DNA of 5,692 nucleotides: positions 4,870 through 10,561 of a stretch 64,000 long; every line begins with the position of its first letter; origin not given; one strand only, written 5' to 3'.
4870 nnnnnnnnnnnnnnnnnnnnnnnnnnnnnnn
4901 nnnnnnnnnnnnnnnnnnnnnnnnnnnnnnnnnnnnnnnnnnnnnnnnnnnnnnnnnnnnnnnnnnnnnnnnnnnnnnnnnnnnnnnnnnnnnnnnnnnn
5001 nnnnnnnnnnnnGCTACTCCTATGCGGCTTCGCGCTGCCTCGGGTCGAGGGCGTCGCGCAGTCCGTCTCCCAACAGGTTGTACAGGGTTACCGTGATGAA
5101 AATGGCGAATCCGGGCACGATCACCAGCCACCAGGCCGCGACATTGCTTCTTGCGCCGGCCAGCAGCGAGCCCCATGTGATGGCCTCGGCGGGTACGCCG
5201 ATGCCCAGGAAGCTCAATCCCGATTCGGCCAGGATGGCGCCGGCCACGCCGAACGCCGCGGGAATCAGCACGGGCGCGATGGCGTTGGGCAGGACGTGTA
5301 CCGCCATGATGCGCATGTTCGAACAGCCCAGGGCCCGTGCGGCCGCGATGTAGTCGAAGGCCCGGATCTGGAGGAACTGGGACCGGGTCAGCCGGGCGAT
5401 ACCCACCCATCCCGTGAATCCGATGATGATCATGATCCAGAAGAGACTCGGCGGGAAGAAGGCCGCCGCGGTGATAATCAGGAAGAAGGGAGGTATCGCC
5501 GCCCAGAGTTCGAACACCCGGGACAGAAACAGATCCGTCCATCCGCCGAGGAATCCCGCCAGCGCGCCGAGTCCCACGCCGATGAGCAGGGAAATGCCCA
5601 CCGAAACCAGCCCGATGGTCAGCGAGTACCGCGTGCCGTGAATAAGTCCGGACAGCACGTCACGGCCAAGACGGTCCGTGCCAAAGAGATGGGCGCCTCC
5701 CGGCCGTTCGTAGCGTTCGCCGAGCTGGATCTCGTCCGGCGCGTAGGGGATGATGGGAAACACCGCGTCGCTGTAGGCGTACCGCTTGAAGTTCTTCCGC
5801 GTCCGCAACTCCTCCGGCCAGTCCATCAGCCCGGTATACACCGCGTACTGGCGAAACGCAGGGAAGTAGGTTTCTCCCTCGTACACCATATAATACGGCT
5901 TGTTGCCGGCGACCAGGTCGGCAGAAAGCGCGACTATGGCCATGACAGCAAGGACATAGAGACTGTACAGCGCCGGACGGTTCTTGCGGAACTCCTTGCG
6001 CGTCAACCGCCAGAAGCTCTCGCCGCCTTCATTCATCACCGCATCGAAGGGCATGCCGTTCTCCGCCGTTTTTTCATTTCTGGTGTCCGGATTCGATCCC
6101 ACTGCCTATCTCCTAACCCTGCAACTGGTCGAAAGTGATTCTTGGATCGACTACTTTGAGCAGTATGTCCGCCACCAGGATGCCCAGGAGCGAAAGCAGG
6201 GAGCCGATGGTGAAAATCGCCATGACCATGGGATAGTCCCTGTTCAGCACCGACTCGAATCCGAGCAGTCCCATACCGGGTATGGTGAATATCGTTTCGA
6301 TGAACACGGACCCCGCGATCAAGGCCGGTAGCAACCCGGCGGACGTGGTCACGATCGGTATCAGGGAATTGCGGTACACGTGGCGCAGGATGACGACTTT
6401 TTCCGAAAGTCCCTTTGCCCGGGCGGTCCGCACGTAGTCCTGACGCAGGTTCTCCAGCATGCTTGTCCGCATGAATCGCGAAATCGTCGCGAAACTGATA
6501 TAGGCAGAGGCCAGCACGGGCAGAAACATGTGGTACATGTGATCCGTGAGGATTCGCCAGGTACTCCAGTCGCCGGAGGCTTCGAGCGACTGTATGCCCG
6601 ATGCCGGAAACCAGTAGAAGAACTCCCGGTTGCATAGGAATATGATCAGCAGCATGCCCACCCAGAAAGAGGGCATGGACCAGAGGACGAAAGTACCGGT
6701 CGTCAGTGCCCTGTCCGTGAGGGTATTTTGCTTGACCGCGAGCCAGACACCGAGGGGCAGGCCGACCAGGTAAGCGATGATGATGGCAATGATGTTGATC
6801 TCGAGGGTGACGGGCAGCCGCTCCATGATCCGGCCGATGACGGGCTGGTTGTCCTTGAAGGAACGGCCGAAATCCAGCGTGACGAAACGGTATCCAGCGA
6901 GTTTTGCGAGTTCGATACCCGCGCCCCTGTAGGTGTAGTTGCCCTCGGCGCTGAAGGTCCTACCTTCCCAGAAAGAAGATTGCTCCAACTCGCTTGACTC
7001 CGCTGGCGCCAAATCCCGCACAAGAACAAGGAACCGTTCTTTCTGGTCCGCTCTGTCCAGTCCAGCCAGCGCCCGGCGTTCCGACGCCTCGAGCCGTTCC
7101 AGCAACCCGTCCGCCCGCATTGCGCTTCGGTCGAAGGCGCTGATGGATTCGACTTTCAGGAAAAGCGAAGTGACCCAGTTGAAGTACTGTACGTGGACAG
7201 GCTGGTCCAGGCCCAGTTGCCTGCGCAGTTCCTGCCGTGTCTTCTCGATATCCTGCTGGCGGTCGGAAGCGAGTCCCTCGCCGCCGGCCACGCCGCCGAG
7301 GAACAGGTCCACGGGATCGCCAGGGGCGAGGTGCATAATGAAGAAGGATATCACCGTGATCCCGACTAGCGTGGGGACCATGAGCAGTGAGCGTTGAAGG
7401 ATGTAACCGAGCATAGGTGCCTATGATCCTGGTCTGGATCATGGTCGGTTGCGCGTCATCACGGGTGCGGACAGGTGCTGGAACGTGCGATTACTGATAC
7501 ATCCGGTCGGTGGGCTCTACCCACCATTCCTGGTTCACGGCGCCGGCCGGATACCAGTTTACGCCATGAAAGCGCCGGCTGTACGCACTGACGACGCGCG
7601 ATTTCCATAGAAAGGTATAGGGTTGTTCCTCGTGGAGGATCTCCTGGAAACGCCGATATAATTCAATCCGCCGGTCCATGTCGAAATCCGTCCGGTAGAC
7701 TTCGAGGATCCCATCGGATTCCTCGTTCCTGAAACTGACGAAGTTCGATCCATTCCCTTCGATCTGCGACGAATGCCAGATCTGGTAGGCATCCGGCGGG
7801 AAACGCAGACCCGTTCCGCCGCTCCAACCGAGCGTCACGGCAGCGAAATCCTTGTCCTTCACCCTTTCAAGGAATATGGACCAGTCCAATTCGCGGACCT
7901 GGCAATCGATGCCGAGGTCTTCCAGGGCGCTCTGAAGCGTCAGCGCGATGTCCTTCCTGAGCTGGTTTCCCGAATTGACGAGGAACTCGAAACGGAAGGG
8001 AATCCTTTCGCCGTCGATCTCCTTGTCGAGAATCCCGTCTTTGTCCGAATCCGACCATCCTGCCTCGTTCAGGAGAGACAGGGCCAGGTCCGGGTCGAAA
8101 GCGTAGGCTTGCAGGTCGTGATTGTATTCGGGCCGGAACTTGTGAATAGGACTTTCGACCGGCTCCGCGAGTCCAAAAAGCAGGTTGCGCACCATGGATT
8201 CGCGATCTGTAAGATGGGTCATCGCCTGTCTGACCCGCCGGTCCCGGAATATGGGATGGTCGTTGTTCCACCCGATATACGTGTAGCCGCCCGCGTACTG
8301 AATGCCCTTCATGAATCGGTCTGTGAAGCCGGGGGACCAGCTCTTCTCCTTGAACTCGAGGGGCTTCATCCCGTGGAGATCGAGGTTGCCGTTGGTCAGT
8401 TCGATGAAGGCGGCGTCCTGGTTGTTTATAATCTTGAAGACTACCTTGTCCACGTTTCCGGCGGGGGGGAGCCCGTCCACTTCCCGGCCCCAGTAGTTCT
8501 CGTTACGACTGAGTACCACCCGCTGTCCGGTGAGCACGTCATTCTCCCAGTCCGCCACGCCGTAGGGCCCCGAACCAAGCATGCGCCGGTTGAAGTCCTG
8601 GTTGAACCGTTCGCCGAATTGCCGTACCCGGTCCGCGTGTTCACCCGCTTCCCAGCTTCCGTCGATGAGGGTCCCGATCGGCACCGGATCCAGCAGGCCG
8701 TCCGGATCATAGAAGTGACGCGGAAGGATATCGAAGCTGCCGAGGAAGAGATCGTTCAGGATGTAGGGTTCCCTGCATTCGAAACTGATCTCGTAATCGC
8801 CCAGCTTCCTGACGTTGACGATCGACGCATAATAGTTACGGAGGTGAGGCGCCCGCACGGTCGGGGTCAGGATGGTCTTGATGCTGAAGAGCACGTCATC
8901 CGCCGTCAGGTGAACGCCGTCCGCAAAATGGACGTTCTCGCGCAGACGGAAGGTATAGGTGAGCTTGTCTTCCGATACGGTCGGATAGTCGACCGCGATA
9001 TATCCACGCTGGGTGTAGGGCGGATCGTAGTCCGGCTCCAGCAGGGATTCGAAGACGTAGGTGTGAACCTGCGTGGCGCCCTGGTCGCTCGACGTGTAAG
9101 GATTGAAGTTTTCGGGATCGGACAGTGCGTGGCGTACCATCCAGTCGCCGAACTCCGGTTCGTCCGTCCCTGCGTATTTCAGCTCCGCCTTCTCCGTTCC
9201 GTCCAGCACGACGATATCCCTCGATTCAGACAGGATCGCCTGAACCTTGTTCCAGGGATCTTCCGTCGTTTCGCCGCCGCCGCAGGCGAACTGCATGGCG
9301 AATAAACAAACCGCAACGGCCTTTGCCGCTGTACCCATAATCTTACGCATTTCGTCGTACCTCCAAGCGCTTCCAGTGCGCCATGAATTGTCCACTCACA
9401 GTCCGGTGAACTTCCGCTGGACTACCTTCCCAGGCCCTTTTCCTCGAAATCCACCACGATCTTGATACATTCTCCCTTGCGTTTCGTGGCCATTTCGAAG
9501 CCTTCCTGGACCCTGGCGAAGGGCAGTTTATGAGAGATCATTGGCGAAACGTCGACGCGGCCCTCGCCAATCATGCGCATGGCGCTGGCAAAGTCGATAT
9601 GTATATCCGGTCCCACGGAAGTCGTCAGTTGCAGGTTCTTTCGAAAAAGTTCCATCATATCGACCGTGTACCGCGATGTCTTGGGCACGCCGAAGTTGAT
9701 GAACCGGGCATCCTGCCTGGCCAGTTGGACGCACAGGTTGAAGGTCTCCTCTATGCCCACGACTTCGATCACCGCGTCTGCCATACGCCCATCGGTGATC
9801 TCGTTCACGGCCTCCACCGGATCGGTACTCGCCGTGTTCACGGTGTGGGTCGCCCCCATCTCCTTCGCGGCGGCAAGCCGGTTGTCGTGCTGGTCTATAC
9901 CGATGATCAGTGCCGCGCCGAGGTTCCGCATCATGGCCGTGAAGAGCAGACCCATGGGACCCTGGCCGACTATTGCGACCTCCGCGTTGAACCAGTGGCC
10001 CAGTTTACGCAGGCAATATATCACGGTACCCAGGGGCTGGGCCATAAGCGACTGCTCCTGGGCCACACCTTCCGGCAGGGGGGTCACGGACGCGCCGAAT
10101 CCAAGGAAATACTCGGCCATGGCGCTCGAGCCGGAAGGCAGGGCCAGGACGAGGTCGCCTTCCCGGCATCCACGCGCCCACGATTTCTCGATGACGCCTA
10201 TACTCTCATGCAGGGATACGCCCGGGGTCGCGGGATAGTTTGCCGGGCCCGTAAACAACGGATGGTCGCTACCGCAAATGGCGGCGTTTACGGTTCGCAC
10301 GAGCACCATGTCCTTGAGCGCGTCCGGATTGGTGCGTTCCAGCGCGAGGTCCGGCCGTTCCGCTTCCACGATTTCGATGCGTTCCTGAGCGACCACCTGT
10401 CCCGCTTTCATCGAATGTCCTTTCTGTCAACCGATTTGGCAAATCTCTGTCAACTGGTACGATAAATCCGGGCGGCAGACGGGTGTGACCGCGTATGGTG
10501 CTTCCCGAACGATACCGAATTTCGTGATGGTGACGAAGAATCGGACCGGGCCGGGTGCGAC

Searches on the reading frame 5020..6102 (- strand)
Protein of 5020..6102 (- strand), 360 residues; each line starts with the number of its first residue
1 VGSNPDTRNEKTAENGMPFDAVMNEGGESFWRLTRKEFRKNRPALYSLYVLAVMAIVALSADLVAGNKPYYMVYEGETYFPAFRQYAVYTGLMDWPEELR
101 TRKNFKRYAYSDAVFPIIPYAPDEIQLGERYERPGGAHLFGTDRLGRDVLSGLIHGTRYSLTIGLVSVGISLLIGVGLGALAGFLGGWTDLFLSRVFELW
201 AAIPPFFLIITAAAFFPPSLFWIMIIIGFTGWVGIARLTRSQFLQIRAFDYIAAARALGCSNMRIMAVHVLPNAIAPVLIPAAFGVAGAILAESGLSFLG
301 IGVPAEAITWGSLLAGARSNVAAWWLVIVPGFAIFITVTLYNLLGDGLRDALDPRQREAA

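Call 49: search_protein_families(library=pfam, proteins=[window:5020-6102:-], max_evalue=0.00001)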
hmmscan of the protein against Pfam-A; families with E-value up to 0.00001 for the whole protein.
window:5020-6102:- (360 aa): 2 families
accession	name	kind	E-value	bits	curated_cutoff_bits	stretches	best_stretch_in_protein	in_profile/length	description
PF00528.27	BPD_transp_1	-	3.5e-27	95.7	26.4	1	175-357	1-183/184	Binding-protein-dependent transport system inner membrane component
PF12911.12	OppC_N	-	1.5e-08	34.8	23.9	1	29-72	1-44/53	N-terminal TM domain of oligopeptide transport permease C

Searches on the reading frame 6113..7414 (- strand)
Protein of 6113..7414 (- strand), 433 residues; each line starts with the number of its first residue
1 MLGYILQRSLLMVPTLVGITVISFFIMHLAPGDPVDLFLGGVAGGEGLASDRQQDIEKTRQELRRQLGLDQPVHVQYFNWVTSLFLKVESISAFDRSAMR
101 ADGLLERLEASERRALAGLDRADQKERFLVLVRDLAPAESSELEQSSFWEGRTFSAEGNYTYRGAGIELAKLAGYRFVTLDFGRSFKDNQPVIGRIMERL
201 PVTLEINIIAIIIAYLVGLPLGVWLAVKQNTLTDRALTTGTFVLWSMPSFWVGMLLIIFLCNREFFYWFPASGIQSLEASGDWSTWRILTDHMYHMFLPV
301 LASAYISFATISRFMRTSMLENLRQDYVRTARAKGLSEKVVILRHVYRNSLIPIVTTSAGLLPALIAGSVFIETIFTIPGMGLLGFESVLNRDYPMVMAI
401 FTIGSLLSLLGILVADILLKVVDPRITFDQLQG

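Call 49: search_protein_families(library=pfam, proteins=[window:6113-7414:-], max_evalue=0.00001)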
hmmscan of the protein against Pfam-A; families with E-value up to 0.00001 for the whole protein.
window:6113-7414:- (433 aa): 2 families
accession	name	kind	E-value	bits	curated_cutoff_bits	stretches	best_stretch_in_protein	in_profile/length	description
PF00528.27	BPD_transp_1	-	1.3e-38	133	26.4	1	218-427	1-183/184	Binding-protein-dependent transport system inner membrane component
PF19300.4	BPD_transp_1_N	-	4.3e-13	49.9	23.8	1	1-88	1-76/114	Binding-prot-dependent transport system membrane comp, N-term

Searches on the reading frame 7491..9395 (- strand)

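Call 49: search_protein_families(library=pfam, proteins=[window:7491-9395:-], max_evalue=0.00001)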
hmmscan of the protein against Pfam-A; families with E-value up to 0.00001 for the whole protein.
window:7491-9395:- (634 aa): 1 family
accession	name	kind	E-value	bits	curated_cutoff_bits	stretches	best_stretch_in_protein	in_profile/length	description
PF00496.27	SBP_bac_5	-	9.9e-77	259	32.4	1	134-529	7-351/368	Bacterial extracellular solute-binding proteins, family 5 Middle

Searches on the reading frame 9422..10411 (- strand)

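Call 49: search_protein_families(library=pfam, proteins=[window:9422-10411:-], max_evalue=0.00001)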
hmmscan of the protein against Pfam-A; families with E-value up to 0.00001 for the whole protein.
window:9422-10411:- (329 aa): 4 families
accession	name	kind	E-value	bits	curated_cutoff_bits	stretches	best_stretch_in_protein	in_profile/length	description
PF00107.32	ADH_zinc_N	-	1.1e-24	87.2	31.8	1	152-281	1-127/129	Zinc-binding dehydrogenase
PF16912.11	Glu_dehyd_C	-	8.7e-10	38.9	34.9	1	135-322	24-211/211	Glucose dehydrogenase C-terminus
PF13602.12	ADH_zinc_N_2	-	3.2e-07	31.8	27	1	185-307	1-122/134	Zinc-binding dehydrogenase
PF08240.17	ADH_N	-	1.1e-06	29.2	23.5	1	34-115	3-86/104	Alcohol dehydrogenase GroES-like domain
